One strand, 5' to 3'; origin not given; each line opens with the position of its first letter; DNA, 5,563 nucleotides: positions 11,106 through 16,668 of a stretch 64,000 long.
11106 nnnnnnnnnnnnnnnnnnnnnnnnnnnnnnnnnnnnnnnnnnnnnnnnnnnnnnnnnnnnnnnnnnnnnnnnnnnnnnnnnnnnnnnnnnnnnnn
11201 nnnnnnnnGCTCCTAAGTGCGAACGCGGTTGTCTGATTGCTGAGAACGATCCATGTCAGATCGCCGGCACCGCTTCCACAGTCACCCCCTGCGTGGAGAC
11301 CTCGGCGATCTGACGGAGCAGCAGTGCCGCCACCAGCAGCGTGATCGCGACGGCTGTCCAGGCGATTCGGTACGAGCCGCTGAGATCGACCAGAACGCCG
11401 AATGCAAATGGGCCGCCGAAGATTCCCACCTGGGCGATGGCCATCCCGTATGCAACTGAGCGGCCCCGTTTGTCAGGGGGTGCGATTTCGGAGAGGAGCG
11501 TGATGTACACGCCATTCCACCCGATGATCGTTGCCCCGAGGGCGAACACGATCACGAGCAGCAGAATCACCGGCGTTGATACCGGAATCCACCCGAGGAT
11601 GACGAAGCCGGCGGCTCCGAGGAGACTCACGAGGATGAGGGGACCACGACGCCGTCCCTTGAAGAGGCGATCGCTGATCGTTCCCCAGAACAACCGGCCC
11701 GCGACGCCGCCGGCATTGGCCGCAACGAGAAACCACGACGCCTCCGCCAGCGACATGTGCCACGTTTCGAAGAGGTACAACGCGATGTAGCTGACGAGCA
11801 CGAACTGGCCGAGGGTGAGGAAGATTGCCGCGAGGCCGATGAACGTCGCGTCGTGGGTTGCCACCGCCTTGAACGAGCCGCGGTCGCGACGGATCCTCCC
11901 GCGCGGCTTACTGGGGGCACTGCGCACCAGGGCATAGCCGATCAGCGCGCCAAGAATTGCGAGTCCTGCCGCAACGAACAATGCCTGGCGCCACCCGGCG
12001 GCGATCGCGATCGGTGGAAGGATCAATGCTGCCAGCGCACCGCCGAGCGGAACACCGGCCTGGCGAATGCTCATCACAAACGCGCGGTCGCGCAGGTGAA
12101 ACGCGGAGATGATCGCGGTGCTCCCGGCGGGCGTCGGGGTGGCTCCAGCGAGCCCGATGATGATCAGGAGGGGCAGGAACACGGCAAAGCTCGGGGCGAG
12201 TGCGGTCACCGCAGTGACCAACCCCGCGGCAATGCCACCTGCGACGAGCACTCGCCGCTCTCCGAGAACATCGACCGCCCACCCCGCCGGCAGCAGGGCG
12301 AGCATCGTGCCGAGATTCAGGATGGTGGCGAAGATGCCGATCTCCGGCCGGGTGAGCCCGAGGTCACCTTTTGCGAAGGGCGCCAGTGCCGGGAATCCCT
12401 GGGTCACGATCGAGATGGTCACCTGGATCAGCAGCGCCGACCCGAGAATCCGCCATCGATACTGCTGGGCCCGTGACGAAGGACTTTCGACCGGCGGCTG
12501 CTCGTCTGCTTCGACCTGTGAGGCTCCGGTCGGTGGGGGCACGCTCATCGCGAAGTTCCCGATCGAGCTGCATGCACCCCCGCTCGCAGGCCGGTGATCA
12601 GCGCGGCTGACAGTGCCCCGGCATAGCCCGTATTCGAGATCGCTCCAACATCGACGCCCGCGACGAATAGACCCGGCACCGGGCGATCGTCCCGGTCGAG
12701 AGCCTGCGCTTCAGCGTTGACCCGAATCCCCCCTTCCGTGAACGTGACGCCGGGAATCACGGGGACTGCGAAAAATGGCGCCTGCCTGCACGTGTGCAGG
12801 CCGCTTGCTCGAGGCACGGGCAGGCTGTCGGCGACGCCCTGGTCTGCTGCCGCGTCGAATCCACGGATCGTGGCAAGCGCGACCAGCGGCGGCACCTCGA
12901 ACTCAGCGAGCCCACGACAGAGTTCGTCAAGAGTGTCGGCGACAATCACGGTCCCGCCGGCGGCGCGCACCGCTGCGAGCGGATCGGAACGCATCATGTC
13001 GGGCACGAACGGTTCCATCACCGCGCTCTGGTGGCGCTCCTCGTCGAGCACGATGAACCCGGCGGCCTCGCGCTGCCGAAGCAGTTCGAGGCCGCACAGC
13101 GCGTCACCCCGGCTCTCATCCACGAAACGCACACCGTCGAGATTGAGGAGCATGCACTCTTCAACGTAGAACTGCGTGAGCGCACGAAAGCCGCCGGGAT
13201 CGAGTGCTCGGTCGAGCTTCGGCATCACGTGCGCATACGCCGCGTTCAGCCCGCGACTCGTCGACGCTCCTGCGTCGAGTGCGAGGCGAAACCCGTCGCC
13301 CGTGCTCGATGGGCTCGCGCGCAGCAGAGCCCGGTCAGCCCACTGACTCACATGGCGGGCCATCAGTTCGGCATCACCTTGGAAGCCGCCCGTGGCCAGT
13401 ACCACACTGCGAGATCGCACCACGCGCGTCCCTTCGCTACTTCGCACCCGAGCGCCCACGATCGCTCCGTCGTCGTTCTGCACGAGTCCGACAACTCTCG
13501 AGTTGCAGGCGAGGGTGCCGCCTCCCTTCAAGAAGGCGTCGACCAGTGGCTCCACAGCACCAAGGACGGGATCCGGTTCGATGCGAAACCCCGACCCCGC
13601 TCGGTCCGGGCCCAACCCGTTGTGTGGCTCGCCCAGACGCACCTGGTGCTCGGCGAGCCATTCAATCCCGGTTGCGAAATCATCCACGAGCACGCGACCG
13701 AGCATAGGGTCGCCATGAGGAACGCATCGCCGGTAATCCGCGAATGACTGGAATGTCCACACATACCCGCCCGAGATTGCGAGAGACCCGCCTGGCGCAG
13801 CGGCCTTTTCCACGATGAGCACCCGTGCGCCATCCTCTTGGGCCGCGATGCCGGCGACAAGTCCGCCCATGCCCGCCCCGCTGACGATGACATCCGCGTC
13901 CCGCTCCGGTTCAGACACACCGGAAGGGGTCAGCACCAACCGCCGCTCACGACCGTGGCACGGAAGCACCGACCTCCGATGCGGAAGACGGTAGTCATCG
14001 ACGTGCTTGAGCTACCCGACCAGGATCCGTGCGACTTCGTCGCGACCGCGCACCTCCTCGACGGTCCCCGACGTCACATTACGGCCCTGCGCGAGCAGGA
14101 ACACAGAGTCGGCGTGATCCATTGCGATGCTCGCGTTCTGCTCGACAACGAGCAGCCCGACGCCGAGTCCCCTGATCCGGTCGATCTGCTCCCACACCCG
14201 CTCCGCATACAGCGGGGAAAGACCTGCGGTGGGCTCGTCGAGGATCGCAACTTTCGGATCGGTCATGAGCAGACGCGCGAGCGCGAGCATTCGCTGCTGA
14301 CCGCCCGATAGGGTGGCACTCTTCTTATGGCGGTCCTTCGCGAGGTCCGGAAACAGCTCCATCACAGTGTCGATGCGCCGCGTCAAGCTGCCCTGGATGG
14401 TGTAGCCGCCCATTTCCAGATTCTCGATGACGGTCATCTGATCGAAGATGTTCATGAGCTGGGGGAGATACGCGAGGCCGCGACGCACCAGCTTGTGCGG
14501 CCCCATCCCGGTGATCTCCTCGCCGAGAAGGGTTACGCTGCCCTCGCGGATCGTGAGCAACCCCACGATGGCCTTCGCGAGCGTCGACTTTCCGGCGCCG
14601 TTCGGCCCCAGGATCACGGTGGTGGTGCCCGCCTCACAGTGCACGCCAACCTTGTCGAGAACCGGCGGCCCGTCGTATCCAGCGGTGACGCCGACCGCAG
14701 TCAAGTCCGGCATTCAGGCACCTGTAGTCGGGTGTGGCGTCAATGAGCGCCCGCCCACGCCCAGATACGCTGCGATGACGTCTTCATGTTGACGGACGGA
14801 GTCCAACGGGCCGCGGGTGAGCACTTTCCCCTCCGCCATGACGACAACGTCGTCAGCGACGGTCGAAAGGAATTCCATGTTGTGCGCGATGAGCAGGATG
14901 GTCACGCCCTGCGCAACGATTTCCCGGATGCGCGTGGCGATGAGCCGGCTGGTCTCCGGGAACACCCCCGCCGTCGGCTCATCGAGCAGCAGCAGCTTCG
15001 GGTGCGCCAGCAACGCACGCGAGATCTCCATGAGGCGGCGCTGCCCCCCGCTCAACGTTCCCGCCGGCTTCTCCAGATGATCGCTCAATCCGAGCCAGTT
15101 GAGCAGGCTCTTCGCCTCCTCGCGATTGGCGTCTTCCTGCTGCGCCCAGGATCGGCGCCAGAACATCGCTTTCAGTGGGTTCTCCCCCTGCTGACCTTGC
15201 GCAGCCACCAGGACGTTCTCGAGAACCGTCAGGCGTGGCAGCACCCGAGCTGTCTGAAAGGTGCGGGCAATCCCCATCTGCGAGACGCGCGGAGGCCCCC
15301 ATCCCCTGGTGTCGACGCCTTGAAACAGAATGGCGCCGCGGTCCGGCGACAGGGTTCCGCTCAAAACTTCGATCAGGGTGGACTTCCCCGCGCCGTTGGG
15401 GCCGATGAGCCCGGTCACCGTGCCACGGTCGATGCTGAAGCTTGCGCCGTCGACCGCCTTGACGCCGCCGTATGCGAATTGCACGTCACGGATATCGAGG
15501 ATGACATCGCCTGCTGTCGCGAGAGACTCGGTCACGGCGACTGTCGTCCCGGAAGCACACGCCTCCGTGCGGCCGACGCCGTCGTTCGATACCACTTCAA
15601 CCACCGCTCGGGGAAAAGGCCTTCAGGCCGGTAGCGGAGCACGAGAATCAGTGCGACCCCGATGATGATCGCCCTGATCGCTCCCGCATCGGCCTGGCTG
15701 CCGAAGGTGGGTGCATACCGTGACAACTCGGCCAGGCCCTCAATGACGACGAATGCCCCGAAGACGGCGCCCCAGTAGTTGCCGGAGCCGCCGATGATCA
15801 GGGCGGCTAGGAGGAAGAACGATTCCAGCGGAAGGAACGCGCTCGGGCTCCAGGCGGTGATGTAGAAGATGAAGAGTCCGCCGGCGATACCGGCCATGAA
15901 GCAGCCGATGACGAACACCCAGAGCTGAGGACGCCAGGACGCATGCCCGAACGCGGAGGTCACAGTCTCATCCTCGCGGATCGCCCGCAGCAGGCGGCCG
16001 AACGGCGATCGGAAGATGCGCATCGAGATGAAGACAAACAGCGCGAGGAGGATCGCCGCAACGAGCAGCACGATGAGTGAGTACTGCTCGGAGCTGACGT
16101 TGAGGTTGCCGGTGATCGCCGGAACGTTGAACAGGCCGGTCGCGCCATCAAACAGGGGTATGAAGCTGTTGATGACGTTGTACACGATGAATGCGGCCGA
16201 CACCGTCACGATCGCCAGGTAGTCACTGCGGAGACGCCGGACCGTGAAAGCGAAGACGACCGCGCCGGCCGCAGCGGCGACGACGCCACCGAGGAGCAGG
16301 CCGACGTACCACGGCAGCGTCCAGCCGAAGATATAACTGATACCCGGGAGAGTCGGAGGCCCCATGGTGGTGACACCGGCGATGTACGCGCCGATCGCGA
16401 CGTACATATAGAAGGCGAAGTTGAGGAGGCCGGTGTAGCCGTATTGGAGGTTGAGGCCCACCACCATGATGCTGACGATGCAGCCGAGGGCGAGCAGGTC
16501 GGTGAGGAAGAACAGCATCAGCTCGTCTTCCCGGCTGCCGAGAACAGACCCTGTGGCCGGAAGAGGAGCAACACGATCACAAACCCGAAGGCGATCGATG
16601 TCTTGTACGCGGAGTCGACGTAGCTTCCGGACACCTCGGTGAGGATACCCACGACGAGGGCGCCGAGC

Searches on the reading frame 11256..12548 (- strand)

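Call 56: search_protein_families(library=pfam, proteins=[window:11256-12548:-], max_evalue=0.00001)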
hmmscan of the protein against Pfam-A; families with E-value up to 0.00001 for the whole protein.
window:11256-12548:- (430 aa): 4 families
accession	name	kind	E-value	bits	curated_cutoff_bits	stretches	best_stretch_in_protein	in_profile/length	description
PF07690.21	MFS_1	-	1.8e-47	162.4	33.4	2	40-341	3-310/347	Major Facilitator Superfamily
PF13347.12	MFS_2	-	1.9e-12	46.9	27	2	151-339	128-328/427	MFS/sugar transport protein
PF00083.30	Sugar_tr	-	1.2e-09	38.1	22.3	1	269-408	47-181/452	Sugar (and other) transporter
PF06779.20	MFS_4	-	7.7e-07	29.2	26.3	1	62-411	22-363/364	Uncharacterised MFS-type transporter YbfB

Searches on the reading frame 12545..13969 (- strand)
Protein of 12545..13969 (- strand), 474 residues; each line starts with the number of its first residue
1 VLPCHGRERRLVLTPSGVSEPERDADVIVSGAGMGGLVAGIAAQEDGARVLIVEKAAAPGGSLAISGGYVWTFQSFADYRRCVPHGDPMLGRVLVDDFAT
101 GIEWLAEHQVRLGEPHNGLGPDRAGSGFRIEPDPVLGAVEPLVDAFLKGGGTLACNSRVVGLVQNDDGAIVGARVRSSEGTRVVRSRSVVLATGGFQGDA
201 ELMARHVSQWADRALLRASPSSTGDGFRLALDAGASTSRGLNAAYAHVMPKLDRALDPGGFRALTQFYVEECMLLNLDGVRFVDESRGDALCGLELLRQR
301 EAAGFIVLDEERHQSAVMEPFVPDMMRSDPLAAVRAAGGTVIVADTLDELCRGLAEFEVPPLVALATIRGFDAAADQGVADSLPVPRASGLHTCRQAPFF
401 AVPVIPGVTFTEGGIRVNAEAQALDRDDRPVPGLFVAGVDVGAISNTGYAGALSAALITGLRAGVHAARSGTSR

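Call 56: search_protein_families(library=pfam, proteins=[window:12545-13969:-], max_evalue=0.00001)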
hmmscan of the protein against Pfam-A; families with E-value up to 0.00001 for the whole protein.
window:12545-13969:- (474 aa): 5 families
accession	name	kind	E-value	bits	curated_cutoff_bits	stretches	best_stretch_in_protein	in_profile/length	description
PF00890.30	FAD_binding_2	-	1.5e-33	117.1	20.4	1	26-451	1-409/414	FAD binding domain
PF12831.13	FAD_oxidored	-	7.8e-12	45.6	27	1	26-194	1-145/416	FAD dependent oxidoreductase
PF03486.20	HI0933_like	-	1.1e-10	41.8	50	1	26-464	2-242/244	HI0933-like protein Rossmann domain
PF01266.30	DAO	-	4e-06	27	27.9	0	138-198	151-207/353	FAD dependent oxidoreductase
PF13450.12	NAD_binding_8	-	9.8e-06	26.2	21.9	0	31-63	3-35/68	NAD(P)-binding Rossmann-like domain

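Call 57: search_protein_families(library=ncbifam, proteins=[window:12545-13969:-], max_evalue=1e-10)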
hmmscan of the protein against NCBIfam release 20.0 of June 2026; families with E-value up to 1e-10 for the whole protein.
window:12545-13969:- (474 aa): 21 families
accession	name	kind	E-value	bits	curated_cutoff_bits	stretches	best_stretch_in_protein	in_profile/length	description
NF006130.0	PRK08274.1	equivalog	2.3e-49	168.5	369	1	23-471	4-462/467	FAD-dependent tricarballylate dehydrogenase TcuA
NF009478.0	PRK12844.1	equivalog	1.8e-40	138.8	789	2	144-470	218-551/559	3-ketosteroid-delta-1-dehydrogenase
TIGR01813.1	flavo_cyto_c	subfamily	2.8e-36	125.2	285.45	1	86-440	78-417/444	flavocytochrome c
NF005511.0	PRK07121.1-4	equivalog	4.4e-35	121.1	466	1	181-471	263-543/553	FAD-binding protein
NF004789.0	PRK06134.1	subfamily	3.1e-34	118.5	747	1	150-471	231-571/581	FAD-dependent oxidoreductase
NF005510.0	PRK07121.1-3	subfamily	1.7e-32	112.8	481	1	143-470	187-489/492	FAD-binding protein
NF009473.0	PRK12835.1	subfamily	2.9e-32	111.9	837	2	153-469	230-568/585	FAD-binding protein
NF005882.1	PRK07843.1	equivalog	1.6e-31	109.3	788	1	149-453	215-530/547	3-oxosteroid 1-dehydrogenase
NF009476.0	PRK12839.1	equivalog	1.2e-29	102.9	940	1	21-74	5-58/572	FAD-dependent oxidoreductase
NF009477.0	PRK12843.1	equivalog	1.7e-28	99.5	758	1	152-467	237-568/578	FAD-dependent oxidoreductase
NF053717.1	VnlPnlRedVprA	equivalog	3.6e-28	98.6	600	1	92-444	89-450/481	vinyl phenol reductase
NF005512.0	PRK07121.1-5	subfamily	3.2e-27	95.2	812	1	139-469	185-488/489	FAD-binding protein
NF005064.0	PRK06481.1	equivalog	6.1e-27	94.5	542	1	87-468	140-500/506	flavocytochrome c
NF053676.1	4oxCHCAChcC1Cy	equivalog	5.8e-26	91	1000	1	140-453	191-509/528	4-oxocyclohexanecarboxylate 2-dehydrogenase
NF053677.1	Desat2ChcC2Cyan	equivalog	1.4e-25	89.6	900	1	144-470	211-554/558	4-oxocyclohex-2-ene-1-carboxylate 5-dehydrogenase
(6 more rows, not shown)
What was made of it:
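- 12545..13969 (-): TcuA-like FAD-dependent dehydrogenase, downstream of the ABC genes. NF006130 scores 168 bits against a cut-off of 369 (call 57).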

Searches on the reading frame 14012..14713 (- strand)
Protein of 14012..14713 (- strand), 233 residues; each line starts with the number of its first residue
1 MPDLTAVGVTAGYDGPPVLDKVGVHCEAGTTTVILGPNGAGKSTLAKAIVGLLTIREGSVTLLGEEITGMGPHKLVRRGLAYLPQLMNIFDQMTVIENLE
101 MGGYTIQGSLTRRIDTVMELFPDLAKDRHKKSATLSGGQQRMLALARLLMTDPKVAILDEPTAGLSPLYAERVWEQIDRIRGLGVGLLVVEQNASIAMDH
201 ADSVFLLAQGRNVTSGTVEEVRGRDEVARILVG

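Call 7: search_protein_families(library=pfam, proteins=[window:14012-14713:-])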
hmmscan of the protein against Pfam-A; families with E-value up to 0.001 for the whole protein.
window:14012-14713:- (233 aa): 5 families
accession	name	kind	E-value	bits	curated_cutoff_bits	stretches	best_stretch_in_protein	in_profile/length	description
PF00005.33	ABC_tran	-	1.9e-33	116.4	25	1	19-163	1-137/137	ABC transporter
PF13304.12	AAA_21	-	5.9e-10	40.1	27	1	32-77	2-46/304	AAA domain, putative AbiEii toxin, Type IV TA system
PF02463.25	SMC_N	-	4.9e-06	26.6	40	0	31-55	26-50/220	RecF/RecN/SMC N terminal domain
PF13555.12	AAA_29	-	4.4e-05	23.6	27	1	26-54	19-47/61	P-loop containing region of AAA domain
PF13476.12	AAA_23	-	0.00017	22.7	27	1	31-54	21-44/201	AAA domain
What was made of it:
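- Checked: The divergent minus-strand genes 17460-18728 to 14012-14713 encode a Liv-type binding protein, two permeases and two ATPases (call 7).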

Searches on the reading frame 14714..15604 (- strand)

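Call 7: search_protein_families(library=pfam, proteins=[window:14714-15604:-])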
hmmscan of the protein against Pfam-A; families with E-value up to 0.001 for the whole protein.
window:14714-15604:- (296 aa): 5 families
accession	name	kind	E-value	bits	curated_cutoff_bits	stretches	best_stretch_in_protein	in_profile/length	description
PF00005.33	ABC_tran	-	5.6e-34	118.1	25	1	52-212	2-137/137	ABC transporter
PF13304.12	AAA_21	-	2.2e-10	41.6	27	1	63-83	1-21/304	AAA domain, putative AbiEii toxin, Type IV TA system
PF12399.14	BCA_ABC_TP_C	-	2.1e-05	24.5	25.5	1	260-284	1-25/27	Branched-chain amino acid ATP-binding cassette transporter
PF02463.25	SMC_N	-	2.1e-05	24.5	40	0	62-86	25-49/220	RecF/RecN/SMC N terminal domain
PF13555.12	AAA_29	-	2.7e-05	24.3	27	1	52-89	13-50/61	P-loop containing region of AAA domain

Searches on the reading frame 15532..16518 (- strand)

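Call 7: search_protein_families(library=pfam, proteins=[window:15532-16518:-])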
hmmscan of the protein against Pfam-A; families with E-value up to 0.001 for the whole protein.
window:15532-16518:- (328 aa): 1 family
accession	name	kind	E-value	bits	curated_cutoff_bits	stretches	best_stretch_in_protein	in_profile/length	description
PF02653.21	BPD_transp_2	-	2.8e-32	112.4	26.8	1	5-294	2-269/269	Branched-chain amino acid transport system / permease component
